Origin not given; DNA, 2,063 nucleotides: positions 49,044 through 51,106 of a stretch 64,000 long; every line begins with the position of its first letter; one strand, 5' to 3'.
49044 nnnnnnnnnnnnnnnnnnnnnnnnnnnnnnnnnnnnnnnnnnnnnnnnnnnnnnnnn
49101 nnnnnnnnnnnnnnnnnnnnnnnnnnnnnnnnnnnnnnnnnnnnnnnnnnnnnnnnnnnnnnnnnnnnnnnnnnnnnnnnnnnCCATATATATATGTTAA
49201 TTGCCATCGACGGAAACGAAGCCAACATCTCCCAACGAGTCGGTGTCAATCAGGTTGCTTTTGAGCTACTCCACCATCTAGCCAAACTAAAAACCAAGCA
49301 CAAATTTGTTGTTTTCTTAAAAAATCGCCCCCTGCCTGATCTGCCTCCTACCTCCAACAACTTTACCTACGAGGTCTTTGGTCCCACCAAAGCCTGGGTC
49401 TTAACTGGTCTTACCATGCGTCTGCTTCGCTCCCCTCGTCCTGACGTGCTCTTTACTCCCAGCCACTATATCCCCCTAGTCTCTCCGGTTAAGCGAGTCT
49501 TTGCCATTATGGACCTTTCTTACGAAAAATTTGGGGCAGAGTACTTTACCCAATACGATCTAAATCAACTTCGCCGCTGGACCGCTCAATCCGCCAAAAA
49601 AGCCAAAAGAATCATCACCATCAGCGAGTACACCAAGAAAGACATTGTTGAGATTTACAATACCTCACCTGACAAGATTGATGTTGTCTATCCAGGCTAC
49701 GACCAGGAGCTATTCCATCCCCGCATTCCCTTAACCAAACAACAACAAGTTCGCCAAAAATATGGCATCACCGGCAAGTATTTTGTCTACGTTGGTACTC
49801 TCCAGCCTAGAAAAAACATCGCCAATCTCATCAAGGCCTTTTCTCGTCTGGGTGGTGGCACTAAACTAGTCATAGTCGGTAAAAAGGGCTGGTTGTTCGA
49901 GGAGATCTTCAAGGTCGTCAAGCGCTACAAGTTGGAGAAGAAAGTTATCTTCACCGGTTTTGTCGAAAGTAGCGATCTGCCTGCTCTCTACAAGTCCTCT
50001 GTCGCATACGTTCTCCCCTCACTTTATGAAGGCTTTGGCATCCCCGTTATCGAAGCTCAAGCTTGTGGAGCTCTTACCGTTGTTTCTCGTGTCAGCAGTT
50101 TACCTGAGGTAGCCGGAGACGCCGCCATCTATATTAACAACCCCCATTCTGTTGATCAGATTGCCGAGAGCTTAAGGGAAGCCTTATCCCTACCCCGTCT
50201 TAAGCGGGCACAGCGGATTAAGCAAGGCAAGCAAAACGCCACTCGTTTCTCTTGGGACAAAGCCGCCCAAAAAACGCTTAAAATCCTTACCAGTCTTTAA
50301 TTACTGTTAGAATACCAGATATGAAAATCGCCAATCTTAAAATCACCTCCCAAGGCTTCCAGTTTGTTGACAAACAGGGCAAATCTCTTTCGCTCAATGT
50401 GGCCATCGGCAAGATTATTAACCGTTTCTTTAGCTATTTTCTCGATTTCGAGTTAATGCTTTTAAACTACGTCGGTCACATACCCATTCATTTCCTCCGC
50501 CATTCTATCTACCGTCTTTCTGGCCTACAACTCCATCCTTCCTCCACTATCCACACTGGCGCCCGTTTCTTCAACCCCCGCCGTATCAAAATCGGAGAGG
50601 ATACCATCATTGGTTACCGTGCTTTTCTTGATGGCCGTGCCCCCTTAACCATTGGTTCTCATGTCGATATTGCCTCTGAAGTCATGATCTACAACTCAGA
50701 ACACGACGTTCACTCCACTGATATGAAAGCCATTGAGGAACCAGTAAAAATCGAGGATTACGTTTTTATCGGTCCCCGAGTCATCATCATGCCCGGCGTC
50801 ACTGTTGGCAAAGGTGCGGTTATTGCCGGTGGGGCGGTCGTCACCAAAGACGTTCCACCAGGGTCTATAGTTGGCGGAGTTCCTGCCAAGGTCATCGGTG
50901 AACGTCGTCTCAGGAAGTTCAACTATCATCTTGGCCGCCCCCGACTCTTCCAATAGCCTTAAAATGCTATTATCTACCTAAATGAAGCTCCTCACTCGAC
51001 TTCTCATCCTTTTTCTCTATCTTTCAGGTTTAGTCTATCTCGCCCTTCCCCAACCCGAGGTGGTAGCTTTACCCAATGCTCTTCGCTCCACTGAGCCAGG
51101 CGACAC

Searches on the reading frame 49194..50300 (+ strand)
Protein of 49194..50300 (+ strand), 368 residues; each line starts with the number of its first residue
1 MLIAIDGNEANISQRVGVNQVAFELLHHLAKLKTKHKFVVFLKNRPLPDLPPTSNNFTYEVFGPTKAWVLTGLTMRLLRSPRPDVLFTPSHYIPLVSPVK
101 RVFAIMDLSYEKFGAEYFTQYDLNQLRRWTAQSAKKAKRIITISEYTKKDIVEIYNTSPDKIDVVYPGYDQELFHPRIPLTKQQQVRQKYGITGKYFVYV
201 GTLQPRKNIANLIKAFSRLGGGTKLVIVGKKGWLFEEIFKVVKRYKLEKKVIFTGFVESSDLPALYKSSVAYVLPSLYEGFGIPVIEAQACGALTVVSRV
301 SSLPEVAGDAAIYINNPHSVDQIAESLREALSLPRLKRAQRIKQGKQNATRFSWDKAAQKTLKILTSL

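Call 88: search_protein_families(library=pfam, proteins=[window:49194-50300:+], max_evalue=0.0001)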
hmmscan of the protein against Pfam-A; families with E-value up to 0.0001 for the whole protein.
window:49194-50300:+ (368 aa): 4 families
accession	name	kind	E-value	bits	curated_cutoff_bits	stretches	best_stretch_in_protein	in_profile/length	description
PF00534.26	Glycos_transf_1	-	3.6e-36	124.7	26.4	1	185-346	4-170/172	Glycosyl transferases group 1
PF13692.12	Glyco_trans_1_4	-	3.7e-26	92.5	27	1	195-331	2-140/142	Glycosyl transferases group 1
PF13439.12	Glyco_transf_4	-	1.5e-11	45.1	28.5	1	17-172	3-169/170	Glycosyltransferase Family 4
PF13524.12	Glyco_trans_1_2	-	4e-07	30.5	25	1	210-360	3-141/144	Glycosyl transferase-like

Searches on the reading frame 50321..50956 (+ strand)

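Call 88: search_protein_families(library=pfam, proteins=[window:50321-50956:+], max_evalue=0.0001)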
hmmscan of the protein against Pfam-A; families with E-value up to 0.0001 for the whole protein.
window:50321-50956:+ (211 aa): 3 families
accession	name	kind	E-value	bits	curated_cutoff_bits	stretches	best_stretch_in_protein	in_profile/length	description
PF00132.30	Hexapep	-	1.5e-14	53.4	27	1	142-176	2-36/36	Bacterial transferase hexapeptide (six repeats)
PF14602.12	Hexapep_2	-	1.7e-10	40.9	27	1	141-176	1-34/34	Hexapeptide repeat of succinyl-transferase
PF25084.1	LbH_EIF2B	-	6.1e-05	23.4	54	0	61-178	2-103/105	EIF2B subunit epsilon LbH domain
